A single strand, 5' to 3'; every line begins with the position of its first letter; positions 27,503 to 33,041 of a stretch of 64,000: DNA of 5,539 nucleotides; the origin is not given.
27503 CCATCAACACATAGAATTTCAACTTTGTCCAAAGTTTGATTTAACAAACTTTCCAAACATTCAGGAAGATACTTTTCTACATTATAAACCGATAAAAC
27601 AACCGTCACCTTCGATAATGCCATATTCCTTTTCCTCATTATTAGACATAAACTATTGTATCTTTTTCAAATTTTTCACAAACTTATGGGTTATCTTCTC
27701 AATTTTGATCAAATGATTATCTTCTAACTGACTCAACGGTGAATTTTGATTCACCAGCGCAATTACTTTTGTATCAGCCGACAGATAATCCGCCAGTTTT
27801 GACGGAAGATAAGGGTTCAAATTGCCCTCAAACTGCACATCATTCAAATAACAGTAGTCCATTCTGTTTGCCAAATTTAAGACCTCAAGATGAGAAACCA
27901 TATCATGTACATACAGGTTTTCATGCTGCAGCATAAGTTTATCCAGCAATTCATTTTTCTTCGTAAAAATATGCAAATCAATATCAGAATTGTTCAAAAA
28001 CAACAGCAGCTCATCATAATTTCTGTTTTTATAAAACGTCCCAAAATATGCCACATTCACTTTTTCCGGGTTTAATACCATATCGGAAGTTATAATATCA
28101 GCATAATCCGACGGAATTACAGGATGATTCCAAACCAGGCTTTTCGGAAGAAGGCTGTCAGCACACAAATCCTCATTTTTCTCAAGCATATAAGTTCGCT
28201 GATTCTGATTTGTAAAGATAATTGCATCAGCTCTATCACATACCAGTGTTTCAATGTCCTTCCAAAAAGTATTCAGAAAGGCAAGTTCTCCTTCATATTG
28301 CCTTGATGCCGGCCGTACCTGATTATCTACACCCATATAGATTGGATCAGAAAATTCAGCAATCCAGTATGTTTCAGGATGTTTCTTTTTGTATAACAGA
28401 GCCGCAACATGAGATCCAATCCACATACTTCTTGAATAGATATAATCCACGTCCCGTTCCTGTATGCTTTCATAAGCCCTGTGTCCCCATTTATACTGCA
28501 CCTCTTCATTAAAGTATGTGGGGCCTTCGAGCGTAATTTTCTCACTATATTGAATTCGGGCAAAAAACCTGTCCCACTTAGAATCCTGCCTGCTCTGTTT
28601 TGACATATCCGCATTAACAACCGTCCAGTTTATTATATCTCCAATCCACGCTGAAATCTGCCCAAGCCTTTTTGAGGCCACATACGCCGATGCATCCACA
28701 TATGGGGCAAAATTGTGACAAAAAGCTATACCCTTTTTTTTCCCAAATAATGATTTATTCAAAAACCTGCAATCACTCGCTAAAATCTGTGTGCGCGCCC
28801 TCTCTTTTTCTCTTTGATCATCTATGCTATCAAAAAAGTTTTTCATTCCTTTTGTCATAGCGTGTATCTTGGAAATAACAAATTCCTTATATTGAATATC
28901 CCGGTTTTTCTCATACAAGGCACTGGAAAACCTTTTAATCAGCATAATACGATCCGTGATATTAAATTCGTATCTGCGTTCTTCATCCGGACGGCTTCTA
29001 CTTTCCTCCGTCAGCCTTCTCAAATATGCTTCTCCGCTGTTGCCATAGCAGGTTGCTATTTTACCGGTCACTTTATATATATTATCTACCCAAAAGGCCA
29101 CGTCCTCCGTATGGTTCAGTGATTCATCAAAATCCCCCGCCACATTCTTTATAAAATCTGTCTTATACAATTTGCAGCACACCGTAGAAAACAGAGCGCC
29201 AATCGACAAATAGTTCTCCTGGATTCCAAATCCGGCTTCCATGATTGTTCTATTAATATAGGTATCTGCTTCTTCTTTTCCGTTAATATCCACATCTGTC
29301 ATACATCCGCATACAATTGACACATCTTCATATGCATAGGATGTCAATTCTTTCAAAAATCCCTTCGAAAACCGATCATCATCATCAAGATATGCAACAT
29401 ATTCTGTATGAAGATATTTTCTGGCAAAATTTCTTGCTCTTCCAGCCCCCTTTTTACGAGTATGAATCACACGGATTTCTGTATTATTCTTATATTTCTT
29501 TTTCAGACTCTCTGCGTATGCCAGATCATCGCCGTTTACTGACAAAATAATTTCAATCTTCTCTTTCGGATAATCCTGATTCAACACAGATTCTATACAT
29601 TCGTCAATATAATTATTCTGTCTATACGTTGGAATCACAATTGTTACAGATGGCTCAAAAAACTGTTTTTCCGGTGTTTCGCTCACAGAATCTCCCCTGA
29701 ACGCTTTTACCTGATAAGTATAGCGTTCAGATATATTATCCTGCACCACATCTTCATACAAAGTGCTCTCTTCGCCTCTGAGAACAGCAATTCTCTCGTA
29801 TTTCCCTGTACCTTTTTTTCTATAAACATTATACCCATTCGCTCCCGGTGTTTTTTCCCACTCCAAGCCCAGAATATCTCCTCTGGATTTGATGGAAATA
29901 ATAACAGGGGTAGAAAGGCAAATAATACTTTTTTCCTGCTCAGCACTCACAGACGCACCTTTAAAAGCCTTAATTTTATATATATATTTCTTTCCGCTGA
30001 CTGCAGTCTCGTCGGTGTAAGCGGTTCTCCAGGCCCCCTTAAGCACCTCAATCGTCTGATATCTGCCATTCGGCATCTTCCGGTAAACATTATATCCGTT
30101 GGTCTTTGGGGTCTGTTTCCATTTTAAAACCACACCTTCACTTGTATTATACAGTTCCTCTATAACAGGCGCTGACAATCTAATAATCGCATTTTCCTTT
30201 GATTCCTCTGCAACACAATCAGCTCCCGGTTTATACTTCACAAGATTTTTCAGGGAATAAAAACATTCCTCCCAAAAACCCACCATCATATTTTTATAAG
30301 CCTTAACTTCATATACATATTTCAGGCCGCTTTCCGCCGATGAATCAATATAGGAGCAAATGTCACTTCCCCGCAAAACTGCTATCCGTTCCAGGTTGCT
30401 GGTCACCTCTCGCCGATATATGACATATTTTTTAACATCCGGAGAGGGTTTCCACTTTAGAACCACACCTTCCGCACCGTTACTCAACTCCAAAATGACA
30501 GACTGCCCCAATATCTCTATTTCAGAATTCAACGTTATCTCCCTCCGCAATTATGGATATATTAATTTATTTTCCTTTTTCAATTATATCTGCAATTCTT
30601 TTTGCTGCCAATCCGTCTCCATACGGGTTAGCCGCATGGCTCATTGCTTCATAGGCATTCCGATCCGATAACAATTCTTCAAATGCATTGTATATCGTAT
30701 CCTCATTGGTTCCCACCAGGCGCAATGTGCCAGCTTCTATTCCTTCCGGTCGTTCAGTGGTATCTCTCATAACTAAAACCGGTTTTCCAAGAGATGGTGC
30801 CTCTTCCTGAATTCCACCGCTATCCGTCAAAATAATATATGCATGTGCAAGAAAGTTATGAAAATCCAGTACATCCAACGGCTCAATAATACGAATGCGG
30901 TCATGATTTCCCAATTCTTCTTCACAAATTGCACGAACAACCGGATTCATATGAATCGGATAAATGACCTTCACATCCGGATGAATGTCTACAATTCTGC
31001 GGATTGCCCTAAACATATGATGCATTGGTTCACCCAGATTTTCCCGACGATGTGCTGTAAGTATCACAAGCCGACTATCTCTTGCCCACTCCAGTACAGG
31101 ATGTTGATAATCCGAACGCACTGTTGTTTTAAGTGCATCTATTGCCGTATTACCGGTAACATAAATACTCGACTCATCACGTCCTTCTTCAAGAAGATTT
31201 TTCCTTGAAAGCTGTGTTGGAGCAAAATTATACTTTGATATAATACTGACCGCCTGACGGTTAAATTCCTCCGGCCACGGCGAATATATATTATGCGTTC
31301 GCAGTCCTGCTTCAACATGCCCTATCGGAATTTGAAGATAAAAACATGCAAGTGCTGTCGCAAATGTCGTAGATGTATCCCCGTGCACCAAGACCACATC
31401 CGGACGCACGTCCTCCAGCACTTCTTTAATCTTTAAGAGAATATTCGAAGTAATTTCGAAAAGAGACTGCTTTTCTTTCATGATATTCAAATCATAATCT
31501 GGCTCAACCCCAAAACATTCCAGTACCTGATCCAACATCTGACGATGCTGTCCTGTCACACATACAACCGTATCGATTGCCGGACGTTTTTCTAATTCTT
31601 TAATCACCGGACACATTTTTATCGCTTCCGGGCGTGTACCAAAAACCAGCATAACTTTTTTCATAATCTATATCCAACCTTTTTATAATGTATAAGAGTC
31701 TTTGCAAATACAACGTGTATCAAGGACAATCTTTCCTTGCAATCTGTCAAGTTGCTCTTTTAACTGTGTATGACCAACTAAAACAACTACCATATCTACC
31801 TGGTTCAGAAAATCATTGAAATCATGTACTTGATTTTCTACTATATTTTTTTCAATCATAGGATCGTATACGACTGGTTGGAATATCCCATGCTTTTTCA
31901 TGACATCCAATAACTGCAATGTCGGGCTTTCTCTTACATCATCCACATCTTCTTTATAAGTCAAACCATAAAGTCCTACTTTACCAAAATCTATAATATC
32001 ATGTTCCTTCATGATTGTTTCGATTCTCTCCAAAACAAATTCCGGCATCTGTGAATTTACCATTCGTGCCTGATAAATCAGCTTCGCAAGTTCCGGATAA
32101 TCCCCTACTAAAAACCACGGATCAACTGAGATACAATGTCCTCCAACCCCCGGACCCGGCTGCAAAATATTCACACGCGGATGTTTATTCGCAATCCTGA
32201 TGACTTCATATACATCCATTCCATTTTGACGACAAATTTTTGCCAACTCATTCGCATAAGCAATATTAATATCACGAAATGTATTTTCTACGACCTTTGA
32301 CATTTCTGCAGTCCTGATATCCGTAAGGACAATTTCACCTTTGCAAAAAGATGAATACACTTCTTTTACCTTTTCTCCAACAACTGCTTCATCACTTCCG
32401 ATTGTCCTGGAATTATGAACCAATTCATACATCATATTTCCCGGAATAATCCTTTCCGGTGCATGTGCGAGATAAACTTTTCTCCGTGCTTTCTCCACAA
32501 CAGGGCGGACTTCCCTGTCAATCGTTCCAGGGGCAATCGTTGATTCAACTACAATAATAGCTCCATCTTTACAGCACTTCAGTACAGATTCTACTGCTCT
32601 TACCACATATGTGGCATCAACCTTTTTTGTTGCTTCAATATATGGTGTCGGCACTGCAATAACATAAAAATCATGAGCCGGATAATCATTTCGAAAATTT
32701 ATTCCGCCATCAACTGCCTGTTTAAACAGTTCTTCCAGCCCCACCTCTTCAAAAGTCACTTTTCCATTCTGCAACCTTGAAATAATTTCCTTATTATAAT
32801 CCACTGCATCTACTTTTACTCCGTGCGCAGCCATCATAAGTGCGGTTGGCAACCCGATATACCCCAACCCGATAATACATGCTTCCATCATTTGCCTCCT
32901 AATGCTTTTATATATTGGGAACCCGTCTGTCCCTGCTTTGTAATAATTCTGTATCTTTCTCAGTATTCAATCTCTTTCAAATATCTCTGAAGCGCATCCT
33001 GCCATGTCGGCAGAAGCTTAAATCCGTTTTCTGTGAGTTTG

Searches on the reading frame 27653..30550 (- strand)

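Call 48: search_protein_families(library=pfam, proteins=[window:27653-30550:-], max_evalue=0.00001)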
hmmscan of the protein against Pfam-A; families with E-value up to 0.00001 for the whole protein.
window:27653-30550:- (965 aa): 2 families
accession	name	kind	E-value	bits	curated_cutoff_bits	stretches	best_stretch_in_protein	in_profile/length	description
PF00535.33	Glycos_transf_2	-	2.1e-25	90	23.3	1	303-468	1-165/168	Glycosyl transferase family 2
PF13641.12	Glyco_tranf_2_3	-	8.1e-16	59.2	27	1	300-488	1-192/230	Glycosyltransferase like family 2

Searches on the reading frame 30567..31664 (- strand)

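Call 48: search_protein_families(library=pfam, proteins=[window:30567-31664:-], max_evalue=0.00001)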
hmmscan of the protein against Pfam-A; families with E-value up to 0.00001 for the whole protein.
window:30567-31664:- (365 aa): 1 family
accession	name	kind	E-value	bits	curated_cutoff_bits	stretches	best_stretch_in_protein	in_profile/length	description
PF02350.25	Epimerase_2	-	2.6e-124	415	30.6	1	22-362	1-347/347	UDP-N-acetylglucosamine 2-epimerase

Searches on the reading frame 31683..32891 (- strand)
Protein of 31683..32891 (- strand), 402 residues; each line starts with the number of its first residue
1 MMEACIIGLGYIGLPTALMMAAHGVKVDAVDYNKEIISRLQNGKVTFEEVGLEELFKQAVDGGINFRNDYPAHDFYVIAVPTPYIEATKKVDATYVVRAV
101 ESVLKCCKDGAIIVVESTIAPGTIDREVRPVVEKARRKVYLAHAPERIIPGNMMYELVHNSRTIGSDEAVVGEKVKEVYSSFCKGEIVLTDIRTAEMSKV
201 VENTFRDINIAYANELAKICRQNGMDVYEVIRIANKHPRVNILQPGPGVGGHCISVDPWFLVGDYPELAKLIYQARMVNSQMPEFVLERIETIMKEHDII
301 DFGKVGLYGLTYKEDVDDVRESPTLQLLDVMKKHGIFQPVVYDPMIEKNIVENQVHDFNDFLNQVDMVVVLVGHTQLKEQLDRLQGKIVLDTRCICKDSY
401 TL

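Call 49: search_protein_families(library=pfam, proteins=[window:31683-32891:-], max_evalue=0.00001)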
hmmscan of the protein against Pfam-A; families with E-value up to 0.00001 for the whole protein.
window:31683-32891:- (402 aa): 3 families
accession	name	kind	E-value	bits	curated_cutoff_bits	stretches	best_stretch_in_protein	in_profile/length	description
PF03721.20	UDPG_MGDP_dh_N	-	9.5e-43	146.4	27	1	2-168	1-177/187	UDP-glucose/GDP-mannose dehydrogenase family, NAD binding domain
PF00984.24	UDPG_MGDP_dh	-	5e-28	97.5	25.4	1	193-280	1-93/94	UDP-glucose/GDP-mannose dehydrogenase family, central domain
PF03720.21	UDPG_MGDP_dh_C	-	1.2e-18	67.8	30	1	307-397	2-102/103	UDP-glucose/GDP-mannose dehydrogenase family, UDP binding domain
